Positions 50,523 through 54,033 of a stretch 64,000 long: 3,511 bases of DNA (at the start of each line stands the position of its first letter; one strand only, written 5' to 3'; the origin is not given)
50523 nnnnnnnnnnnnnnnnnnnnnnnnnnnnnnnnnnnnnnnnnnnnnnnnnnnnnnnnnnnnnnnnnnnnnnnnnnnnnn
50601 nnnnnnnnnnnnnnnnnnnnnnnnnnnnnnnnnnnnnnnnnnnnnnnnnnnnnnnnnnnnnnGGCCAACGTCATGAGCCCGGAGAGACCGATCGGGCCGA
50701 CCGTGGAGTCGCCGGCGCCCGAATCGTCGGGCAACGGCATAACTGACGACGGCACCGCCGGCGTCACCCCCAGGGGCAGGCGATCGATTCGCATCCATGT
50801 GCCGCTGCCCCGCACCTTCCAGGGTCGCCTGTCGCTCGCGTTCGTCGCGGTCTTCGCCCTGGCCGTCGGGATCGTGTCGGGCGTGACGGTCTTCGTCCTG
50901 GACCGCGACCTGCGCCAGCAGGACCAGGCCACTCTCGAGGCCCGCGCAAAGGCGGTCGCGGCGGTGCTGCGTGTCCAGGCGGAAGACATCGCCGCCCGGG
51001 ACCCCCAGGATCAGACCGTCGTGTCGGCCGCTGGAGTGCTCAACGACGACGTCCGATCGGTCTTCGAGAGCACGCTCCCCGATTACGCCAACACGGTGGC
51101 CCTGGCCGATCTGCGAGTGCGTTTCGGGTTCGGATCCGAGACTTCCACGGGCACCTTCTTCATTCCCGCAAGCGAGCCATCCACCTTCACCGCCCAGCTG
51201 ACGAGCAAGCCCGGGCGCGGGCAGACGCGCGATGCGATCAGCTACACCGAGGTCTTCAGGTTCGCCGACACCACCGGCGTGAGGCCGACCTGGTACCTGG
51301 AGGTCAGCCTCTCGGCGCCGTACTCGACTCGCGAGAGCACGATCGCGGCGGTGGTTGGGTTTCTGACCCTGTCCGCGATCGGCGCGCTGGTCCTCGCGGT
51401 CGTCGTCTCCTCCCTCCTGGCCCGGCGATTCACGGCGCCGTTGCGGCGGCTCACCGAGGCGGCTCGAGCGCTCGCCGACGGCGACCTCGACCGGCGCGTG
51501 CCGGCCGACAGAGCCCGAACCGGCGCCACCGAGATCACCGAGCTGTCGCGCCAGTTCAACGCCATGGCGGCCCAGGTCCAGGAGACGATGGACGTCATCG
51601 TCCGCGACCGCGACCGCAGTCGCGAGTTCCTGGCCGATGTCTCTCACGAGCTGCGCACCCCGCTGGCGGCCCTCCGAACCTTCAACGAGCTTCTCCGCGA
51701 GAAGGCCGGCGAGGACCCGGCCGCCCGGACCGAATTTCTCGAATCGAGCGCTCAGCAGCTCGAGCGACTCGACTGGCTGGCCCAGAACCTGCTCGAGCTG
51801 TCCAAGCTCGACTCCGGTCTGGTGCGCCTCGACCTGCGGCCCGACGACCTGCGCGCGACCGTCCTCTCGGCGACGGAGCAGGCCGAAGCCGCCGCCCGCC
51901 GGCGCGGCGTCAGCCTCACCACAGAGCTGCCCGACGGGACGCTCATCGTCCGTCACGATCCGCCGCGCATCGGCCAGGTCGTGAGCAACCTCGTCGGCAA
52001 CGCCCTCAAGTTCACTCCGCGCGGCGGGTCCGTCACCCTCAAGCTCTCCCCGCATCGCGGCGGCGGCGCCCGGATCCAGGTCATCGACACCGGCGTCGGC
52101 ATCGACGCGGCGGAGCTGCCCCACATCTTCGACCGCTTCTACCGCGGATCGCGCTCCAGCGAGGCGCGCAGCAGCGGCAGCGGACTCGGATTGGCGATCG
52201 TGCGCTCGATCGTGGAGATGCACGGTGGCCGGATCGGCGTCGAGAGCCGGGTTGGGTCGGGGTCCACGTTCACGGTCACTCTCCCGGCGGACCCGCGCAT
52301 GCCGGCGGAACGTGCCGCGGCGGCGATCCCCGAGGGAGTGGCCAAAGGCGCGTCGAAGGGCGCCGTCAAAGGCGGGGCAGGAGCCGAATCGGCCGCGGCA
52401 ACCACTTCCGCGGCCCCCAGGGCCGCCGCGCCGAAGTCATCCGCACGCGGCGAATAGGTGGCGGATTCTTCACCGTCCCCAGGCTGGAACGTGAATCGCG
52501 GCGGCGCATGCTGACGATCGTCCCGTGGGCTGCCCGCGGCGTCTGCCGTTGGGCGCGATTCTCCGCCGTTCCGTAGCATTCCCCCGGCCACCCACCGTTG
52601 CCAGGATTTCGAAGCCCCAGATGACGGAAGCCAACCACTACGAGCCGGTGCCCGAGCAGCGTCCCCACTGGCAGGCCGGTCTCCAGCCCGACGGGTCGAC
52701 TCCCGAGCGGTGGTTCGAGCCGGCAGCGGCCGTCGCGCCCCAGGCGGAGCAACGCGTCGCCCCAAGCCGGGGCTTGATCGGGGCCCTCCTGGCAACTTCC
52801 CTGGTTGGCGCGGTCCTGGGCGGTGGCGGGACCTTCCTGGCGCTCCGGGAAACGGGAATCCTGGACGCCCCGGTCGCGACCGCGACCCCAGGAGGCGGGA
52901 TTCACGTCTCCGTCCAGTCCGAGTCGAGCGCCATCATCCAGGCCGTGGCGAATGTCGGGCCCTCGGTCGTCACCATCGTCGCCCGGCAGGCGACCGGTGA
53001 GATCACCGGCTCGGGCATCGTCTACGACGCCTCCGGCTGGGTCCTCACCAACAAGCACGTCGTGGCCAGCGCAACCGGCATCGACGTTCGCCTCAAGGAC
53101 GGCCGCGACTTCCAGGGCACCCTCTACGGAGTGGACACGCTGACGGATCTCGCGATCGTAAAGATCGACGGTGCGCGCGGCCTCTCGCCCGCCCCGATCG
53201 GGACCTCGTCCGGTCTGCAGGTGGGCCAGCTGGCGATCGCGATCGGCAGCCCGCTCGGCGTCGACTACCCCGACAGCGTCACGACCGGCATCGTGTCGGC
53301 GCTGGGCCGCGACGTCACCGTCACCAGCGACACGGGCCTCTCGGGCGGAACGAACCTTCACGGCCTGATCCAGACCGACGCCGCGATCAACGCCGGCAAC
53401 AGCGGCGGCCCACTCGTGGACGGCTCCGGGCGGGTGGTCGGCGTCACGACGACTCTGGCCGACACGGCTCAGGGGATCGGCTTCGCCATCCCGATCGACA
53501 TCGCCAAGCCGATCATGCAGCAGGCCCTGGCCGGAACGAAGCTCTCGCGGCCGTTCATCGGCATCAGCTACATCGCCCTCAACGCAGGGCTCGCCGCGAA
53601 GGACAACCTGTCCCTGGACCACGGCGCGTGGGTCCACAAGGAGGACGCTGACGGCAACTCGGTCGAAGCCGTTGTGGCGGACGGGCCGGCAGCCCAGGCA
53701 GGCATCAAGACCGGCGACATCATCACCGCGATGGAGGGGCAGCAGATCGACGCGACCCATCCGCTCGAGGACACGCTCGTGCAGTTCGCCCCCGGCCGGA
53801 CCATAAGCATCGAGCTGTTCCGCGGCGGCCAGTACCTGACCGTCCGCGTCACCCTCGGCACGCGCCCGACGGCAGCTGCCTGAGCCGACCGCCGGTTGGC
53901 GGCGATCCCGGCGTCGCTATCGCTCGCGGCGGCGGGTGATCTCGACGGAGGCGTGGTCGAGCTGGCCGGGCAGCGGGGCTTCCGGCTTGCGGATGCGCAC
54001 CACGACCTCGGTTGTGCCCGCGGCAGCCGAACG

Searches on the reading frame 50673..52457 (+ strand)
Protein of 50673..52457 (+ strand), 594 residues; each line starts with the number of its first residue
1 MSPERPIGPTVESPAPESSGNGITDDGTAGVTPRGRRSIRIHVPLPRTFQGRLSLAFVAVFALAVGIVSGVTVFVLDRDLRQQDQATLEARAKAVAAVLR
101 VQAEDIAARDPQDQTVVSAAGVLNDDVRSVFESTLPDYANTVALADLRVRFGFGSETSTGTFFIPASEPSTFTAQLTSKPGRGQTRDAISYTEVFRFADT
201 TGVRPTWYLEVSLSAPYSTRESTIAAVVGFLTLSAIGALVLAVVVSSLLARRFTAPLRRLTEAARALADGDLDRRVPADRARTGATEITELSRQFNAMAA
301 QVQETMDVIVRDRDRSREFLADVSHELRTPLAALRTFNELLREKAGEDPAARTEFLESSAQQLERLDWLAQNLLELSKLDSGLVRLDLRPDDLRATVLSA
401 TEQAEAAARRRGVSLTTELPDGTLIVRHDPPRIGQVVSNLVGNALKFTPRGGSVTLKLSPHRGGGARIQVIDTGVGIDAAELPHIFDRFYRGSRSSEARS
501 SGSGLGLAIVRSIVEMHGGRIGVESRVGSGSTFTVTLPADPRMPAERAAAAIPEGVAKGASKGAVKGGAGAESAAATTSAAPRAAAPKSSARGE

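Call 20: search_protein_families(library=pfam, proteins=[window:50673-52457:+], max_evalue=0.001)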
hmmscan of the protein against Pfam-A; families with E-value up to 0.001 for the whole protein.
window:50673-52457:+ (594 aa): 3 families
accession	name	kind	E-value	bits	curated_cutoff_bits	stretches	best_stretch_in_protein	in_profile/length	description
PF02518.31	HATPase_c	-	6.1e-33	114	26.4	1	429-540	2-110/111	Histidine kinase-, DNA gyrase B-, and HSP90-like ATPase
PF00512.31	HisKA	-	1.4e-16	60.8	26.9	1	317-382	3-66/66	His Kinase A (phospho-acceptor) domain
PF00672.30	HAMP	-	4.5e-13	49.7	25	1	248-303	1-52/53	HAMP domain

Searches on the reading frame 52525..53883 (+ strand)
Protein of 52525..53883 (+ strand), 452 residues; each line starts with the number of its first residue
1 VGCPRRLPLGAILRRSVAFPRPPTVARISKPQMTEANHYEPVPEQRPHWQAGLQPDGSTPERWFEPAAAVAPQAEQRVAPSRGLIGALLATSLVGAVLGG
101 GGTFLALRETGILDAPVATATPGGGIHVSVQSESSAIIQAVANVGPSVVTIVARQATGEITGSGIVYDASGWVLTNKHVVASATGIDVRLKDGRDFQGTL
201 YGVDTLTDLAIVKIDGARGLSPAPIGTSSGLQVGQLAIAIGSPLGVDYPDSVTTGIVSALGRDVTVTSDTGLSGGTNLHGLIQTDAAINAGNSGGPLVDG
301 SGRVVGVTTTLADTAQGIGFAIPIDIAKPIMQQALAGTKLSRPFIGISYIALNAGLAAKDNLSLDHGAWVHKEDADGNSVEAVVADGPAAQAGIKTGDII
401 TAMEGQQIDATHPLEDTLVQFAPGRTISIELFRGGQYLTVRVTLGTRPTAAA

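Call 20: search_protein_families(library=pfam, proteins=[window:52525-53883:+], max_evalue=0.001)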
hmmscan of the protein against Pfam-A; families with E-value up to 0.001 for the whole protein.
window:52525-53883:+ (452 aa): 5 families
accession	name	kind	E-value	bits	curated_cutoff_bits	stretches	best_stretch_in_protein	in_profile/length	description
PF13365.12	Trypsin_2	-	4.3e-31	109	27.6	1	162-307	1-144/144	Trypsin-like peptidase domain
PF00089.32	Trypsin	-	2.4e-18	67.2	20.6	1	152-328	16-217/220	Trypsin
PF13180.12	PDZ_2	-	1.4e-12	48.1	27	1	377-444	13-80/80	PDZ domain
PF17820.7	PDZ_6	-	1.9e-07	31.2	27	1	380-415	2-35/54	PDZ domain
PF00595.29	PDZ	-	0.0001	23.1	23.2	1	371-411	23-60/81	PDZ domain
